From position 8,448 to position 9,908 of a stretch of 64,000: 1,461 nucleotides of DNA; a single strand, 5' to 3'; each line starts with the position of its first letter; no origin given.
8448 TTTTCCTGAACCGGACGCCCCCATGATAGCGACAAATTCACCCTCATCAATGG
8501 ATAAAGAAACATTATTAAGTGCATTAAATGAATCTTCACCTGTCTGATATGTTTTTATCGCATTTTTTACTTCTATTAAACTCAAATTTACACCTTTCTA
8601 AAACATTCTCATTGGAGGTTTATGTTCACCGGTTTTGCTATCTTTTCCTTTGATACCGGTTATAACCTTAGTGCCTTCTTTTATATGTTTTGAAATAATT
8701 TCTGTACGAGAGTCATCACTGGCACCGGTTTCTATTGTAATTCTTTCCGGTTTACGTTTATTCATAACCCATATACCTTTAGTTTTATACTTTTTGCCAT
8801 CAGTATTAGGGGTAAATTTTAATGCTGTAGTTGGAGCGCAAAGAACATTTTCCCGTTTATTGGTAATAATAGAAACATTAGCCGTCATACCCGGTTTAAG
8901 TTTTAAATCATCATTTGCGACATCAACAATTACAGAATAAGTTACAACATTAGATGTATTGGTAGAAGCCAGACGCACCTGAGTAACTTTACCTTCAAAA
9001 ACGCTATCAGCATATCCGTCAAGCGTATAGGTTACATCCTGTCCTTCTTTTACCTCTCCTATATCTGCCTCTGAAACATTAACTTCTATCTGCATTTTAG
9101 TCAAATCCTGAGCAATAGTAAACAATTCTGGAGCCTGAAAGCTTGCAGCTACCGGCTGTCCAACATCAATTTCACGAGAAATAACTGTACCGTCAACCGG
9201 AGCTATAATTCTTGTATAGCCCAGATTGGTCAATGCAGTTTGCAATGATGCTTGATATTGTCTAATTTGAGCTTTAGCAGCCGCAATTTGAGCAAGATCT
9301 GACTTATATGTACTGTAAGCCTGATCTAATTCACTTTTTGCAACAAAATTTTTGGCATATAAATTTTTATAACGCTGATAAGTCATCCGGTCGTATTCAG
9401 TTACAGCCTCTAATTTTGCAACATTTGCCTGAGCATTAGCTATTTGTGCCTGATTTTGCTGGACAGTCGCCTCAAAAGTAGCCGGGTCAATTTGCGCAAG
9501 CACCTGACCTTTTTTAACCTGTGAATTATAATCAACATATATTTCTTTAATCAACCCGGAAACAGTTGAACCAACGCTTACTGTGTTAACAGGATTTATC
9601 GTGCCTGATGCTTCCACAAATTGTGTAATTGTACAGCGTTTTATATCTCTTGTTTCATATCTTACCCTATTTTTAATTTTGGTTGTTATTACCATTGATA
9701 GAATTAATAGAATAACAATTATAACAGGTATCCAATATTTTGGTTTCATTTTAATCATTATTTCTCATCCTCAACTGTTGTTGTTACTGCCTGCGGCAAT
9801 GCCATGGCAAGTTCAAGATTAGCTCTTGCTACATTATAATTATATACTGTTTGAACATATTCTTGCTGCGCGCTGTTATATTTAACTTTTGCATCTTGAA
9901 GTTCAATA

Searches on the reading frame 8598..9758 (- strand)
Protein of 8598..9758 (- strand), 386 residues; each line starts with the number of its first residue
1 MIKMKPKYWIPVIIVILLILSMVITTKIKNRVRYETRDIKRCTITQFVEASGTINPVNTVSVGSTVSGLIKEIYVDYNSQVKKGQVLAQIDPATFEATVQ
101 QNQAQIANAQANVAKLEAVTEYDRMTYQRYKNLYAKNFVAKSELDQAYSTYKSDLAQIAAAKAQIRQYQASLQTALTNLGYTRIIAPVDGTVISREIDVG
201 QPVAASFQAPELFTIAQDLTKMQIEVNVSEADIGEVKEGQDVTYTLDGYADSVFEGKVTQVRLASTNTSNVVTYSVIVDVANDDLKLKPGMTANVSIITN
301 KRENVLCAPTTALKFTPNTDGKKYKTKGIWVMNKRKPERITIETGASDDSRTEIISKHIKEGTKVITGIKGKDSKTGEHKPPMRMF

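Call 25: find_encoding_contigs(protein=window:8598-9758:-, flank=10000, max_places=1)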
Protein window:8598-9758:- (386 aa): 21 contigs read that carry it; 1 place shown.
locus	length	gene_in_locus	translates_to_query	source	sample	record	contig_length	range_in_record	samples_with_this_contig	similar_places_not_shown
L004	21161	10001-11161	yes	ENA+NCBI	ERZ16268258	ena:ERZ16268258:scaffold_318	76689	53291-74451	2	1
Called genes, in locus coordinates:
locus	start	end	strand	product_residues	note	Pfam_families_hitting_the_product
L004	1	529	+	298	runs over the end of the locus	PF07963:N_methyl (faint), PF20318:DUF6613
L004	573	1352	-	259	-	PF02649:GCHY-1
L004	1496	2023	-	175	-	PF00085:Thioredoxin, PF13098:Thioredoxin_2, PF13899:Thioredoxin_7 (faint), PF04756:OST3_OST6 (weak), PF13905:Thioredoxin_8 (faint)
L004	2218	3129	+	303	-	PF00140:Sigma70_r1_2, PF04542:Sigma70_r2, PF04539:Sigma70_r3, PF04545:Sigma70_r4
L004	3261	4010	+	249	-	PF20772:TACO1_YebC_N, PF01709:Transcrip_reg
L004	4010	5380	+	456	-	PF00990:GGDEF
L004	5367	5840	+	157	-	PF02367:TsaE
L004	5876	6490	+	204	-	PF00814:TsaD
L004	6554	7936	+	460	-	PF01844:HNH (faint)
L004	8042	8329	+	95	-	-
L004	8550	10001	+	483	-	PF02321:OEP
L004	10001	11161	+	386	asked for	PF25917:BSH_RND, PF25973:BSH_CzcB, PF25876:HH_MFP_RND, PF25940:LcnD_C (weak), PF25954:Beta-barrel_RND_2, PF25990:Beta-barrel_YknX, PF26002:Beta-barrel_AprE (weak)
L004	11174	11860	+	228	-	PF00005:ABC_tran, PF13304:AAA_21 (faint)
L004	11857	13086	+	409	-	PF12704:MacB_PCD, PF02687:FtsX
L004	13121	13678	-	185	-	-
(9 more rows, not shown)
